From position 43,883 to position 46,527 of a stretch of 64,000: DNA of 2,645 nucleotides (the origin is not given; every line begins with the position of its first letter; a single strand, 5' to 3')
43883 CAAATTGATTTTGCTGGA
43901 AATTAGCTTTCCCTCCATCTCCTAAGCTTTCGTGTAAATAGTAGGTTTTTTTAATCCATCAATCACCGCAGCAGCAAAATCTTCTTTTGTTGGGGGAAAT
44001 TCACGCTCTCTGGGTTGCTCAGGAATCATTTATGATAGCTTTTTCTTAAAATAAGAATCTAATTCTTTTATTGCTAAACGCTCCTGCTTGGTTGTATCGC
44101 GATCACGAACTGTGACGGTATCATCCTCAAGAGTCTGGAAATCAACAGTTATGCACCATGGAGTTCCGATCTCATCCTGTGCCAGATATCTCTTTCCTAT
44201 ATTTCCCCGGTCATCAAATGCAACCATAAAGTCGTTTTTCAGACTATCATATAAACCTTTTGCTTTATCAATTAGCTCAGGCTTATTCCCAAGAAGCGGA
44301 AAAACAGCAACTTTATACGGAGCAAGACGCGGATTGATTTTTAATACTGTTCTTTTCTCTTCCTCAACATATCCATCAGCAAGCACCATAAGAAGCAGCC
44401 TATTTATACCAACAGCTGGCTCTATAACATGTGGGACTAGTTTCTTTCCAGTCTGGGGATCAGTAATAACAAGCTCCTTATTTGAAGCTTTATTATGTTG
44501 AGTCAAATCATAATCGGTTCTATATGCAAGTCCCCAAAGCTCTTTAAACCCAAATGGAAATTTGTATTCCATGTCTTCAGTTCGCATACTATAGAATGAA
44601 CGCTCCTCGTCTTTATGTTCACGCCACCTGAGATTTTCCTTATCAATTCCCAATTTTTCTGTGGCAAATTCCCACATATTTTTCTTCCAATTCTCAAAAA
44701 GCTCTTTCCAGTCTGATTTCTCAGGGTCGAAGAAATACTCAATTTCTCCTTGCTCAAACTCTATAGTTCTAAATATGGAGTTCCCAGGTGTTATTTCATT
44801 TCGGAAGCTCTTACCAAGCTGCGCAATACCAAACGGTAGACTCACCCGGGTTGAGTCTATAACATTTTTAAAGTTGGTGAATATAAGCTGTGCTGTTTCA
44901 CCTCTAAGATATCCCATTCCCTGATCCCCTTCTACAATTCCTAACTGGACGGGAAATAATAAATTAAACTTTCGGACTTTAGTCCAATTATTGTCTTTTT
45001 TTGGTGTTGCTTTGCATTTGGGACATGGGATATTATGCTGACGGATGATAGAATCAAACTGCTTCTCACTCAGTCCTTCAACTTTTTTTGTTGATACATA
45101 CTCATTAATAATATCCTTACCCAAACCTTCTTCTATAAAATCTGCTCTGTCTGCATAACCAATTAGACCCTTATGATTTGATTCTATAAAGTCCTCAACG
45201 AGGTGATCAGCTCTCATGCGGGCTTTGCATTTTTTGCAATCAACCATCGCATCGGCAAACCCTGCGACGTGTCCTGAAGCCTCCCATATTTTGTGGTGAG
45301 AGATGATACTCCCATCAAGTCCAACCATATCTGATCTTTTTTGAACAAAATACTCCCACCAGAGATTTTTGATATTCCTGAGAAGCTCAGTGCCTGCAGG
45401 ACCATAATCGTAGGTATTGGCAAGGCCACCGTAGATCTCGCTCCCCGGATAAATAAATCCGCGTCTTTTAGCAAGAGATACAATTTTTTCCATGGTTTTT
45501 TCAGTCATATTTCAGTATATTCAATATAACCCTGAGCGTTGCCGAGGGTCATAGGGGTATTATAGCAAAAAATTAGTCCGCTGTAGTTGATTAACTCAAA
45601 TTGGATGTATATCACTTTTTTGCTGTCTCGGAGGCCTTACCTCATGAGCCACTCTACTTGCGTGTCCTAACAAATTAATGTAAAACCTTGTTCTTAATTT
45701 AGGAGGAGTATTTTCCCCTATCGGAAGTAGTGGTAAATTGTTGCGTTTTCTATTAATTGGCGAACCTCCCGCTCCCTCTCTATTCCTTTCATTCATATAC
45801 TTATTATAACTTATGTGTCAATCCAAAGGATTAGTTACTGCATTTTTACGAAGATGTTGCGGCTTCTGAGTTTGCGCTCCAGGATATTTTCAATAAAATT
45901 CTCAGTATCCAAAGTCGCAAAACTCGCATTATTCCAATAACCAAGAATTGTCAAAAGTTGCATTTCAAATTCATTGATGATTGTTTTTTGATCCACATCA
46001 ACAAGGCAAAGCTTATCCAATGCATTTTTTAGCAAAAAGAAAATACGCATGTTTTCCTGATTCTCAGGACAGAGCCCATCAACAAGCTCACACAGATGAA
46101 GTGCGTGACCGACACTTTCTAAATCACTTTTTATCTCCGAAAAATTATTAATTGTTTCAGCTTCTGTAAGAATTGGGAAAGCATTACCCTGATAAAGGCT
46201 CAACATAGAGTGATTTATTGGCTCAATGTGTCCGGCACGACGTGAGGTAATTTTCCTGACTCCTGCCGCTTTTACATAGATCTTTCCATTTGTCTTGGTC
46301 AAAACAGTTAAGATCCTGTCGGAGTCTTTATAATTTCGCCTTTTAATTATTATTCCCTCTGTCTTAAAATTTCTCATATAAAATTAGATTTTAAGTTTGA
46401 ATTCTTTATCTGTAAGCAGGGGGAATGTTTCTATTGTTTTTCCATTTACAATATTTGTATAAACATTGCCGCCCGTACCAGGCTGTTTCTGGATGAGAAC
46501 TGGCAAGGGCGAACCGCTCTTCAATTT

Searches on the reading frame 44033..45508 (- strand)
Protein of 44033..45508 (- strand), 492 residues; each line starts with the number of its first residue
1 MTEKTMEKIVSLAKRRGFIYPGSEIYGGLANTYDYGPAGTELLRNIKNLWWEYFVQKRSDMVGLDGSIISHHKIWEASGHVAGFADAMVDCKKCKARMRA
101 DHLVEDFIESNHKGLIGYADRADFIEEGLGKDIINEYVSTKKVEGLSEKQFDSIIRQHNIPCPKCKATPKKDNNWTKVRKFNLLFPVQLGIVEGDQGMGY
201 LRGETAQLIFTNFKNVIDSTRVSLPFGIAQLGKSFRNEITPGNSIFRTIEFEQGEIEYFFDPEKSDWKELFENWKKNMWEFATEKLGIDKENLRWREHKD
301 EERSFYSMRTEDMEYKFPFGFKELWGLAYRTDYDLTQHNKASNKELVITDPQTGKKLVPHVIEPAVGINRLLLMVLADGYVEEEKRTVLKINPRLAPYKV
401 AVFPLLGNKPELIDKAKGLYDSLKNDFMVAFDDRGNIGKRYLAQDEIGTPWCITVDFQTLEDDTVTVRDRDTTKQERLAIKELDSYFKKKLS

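Call 10: find_encoding_contigs(protein=window:44033-45508:-, flank=5000, max_places=10)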
Protein window:44033-45508:- (492 aa): no gene with exactly this product is on record in the collection.

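Call 12: find_related_loci(query=window:44033-45508:-, collection=genome_contigs, flank=4000)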
Query window:44033-45508:- (492 aa) in genome_contigs; peptide patterns used: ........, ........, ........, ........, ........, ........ (x = any residue, [..] = any of these).
541 stretches matched a pattern; 515 encode a relative of the query (tblastn E <= 1e-3); the best 80 are kept; 80 distinct loci.
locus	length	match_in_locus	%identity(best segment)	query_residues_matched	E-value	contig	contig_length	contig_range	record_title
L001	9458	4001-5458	78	6-491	0e+0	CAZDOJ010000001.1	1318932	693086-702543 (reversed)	MAG TPA_asm: uncultured Gammaproteobacteria bacterium isolate SRP292972_co3_93 genome assembly, contig: NODE_1_length_13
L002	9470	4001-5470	77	2-491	0e+0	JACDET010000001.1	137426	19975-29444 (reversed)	MAG: Candidatus Levyibacteriota bacterium isolate MGR_bin367 SD2903_NODE_3_length_137426_cov_1.194889, whole genome shot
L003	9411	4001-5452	74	6-492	0e+0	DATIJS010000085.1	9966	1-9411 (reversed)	MAG TPA_asm: Candidatus Saccharimonadales bacterium isolate SMAG_U15697 k141_434845, whole genome shotgun sequence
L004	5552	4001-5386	72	1-491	0e+0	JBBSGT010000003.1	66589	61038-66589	MAG: Candidatus Levyibacteriota bacterium isolate LS2_sbin.47 LS2_sbin.47_K_531395_L_66589_cov_17.9999, whole genome sho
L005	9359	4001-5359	57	6-491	0e+0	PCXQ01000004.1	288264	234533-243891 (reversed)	MAG: Candidatus Yanofskybacteria bacterium CG10_big_fil_rev_8_21_14_0_10_36_16 CG10_8_21_14_0.10_scaffold_2_c, whole gen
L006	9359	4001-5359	54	3-487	2e-164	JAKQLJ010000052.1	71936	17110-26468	MAG: bacterium isolate USDV_maxbin.175 k141_1215273, whole genome shotgun sequence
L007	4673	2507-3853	53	6-491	8e-167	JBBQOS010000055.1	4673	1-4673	MAG: Candidatus Moraniibacteriota bacterium isolate Co_metawrap_171 Cmw_171_k141_18051753_length_4673_cov_15.9868, whole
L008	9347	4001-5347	53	6-491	6e-163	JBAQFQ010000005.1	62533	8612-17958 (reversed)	MAG: Candidatus Moraniibacteriota bacterium isolate MFD12003_ilm_asm_bin19 k127_87210, whole genome shotgun sequence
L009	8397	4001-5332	53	5-486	1e-162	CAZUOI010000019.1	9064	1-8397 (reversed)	MAG TPA_asm: uncultured Candidatus Saccharibacteria bacterium isolate binchicken_co47_202 genome assembly, contig: NODE_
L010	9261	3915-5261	53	6-491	1e-162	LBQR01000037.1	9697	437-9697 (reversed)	MAG: Candidatus Moranbacteria bacterium GW2011_GWF2_35_54 UR83_C0037, whole genome shotgun sequence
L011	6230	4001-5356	54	3-491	7e-162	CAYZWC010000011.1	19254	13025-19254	MAG TPA_asm: uncultured Gammaproteobacteria bacterium isolate SRP141376_co1_229 genome assembly, contig: NODE_5995_lengt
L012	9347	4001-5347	52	6-491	1e-160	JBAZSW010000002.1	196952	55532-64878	MAG: Parcubacteria group bacterium isolate SO_2017_GW1_184 NODE_534_length_196952_cov_5.799009_OW334_2017, whole genome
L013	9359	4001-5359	52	6-491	2e-159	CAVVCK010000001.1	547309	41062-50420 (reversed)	MAG: uncultured bacterium isolate MFD02416.bin.1.123 genome assembly, contig: contig_35454, whole genome shotgun sequenc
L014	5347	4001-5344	52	6-491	9e-160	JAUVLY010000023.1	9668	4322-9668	MAG: Candidatus Falkowbacteria bacterium isolate CSMAG_518 CSMAG_518_k141_2617697_length_9668_cov_10.0788, whole genome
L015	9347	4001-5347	51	1-486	2e-159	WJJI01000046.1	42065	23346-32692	MAG: Candidatus Moraniibacteriota bacterium isolate Bin_419 k141_4586966, whole genome shotgun sequence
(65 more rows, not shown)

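Call 20: find_related_loci(query=window:44033-45508:-, collection=metagenome_contigs, flank=3000)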
Query window:44033-45508:- (492 aa) in metagenome_contigs; peptide patterns used: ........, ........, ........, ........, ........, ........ (x = any residue, [..] = any of these).
490 stretches matched a pattern; 448 encode a relative of the query (tblastn E <= 1e-3); the best 80 are kept; 80 distinct loci.
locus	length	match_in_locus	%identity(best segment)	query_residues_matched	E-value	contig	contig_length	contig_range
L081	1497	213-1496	74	1-436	0e+0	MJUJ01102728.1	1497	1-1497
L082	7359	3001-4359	57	6-491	0e+0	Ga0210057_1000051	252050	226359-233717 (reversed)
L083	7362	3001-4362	57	6-492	6e-180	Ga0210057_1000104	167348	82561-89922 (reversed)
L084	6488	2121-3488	54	6-491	8e-169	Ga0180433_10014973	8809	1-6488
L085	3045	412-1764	53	5-492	2e-174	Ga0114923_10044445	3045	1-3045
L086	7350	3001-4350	53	5-492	4e-165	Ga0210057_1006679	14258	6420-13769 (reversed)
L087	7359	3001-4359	54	3-487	1e-164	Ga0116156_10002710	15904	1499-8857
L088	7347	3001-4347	53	6-491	9e-163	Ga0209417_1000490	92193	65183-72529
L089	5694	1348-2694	53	6-491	1e-164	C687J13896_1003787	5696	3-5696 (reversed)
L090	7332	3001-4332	53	5-486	9e-163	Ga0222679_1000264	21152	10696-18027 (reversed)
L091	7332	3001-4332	53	5-486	9e-163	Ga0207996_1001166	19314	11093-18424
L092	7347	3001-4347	53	6-491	1e-162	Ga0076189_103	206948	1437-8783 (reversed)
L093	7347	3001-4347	53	6-491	1e-161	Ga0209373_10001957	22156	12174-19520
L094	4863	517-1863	53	6-491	3e-162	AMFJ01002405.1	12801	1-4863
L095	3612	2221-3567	52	6-491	8e-164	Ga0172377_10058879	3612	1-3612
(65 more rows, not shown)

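Call 27: search_protein_families(library=pfam, proteins=[window:44033-45508:-], max_evalue=1)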
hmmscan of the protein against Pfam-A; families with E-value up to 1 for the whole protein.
window:44033-45508:- (492 aa): 3 families
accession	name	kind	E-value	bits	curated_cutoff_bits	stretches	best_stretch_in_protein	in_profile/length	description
PF03129.25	HGTP_anticodon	-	2.7e-21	76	21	1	399-489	1-93/94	Anticodon binding domain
PF00587.30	tRNA-synt_2b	-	8.2e-07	29.7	29.3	1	201-377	13-177/179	tRNA synthetase class II core domain (G, H, P, S and T)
PF24623.2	Phage_zn_bind_8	-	0.087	13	24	0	158-169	10-21/57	Putative DNA-binding phage zinc finger domain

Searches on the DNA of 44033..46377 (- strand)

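Call 5: search_rna_families(source=window, start=45400, end=45950, threshold=evalue, max_evalue=10, show_alignments=5)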
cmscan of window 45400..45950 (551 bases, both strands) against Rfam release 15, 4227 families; matches with E-value up to 10: 0.
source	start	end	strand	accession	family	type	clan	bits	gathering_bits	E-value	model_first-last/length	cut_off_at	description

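Call 18: search_rna_families(sources=[L001, L002, L003, L004], threshold=gathering)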
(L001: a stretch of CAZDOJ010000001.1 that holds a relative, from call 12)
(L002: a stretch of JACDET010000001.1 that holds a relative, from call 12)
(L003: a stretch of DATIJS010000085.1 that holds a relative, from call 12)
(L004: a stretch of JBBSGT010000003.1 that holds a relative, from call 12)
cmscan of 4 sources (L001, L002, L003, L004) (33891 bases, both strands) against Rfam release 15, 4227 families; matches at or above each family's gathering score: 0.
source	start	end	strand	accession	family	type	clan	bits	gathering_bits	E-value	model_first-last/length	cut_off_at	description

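Call 89: search_rna_families(sources=[L161, L162, L163, L164, L166, L168, L171, L173, L175, L176, L081], threshold=gathering)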
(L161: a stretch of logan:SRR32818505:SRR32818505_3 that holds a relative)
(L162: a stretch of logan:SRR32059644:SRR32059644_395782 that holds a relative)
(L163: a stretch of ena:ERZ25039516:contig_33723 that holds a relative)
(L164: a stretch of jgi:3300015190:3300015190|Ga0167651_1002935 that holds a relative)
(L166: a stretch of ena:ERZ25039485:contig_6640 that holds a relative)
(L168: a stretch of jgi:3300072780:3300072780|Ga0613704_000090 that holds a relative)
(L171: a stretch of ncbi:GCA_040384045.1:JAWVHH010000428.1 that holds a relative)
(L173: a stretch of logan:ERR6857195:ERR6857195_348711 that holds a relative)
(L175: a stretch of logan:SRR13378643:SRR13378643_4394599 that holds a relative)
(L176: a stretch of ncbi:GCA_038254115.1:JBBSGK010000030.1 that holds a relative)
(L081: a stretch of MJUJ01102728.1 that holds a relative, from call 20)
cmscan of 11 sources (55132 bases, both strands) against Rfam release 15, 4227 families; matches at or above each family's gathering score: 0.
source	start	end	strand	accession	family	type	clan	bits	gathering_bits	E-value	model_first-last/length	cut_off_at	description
